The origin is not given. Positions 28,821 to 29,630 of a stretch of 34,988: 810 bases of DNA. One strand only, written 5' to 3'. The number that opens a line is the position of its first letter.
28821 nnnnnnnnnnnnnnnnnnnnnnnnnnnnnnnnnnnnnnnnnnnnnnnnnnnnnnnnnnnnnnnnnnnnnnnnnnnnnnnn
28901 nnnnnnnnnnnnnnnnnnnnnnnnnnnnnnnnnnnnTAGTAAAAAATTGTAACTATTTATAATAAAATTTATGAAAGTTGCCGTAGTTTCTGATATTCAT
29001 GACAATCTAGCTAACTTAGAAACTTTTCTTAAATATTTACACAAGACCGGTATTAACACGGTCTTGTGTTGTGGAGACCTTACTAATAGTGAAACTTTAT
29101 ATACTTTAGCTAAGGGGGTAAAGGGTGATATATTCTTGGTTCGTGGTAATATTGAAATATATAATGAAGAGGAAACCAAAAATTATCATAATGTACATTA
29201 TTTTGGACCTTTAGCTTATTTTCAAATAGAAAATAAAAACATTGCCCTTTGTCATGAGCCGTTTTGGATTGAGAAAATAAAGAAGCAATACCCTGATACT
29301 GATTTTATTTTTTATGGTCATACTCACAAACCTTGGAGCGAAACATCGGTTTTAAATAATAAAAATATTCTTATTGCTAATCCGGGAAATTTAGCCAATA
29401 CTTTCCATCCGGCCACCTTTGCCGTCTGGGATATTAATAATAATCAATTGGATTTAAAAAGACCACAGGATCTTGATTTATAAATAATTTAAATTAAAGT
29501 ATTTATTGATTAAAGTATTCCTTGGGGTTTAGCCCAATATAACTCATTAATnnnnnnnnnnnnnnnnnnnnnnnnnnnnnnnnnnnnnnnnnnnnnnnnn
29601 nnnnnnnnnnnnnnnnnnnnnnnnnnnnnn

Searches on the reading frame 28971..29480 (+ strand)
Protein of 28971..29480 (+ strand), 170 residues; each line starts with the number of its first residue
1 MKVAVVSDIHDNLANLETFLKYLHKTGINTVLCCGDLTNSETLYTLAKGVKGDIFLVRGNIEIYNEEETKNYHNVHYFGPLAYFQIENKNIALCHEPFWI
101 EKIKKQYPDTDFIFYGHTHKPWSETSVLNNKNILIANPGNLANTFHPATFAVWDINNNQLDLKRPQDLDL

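Call 8: search_protein_families(library=pfam, proteins=[window:28971-29480:+], max_evalue=0.001)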
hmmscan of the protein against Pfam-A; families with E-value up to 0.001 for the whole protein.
window:28971-29480:+ (170 aa): 2 families
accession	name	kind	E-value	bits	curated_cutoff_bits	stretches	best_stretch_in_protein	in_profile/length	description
PF12850.12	Metallophos_2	-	1.6e-25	90.3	27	1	1-157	1-153/154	Calcineurin-like phosphoesterase superfamily domain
PF00149.33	Metallophos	-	7.4e-16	59.6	21.5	1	1-85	1-94/191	Calcineurin-like phosphoesterase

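Call 88: search_protein_families(library=ncbifam, proteins=[window:28971-29480:+], max_evalue=0.00001)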
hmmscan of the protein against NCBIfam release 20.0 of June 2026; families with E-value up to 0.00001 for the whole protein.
window:28971-29480:+ (170 aa): 2 families
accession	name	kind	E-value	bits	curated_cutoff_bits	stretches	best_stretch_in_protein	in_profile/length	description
TIGR00040.1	yfcE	subfamily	5.6e-17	62.3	56.25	1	1-159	1-152/158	YfcE family phosphodiesterase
NF006988.0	PRK09453.1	equivalog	1.3e-11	44.6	117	1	1-156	1-163/183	phosphodiesterase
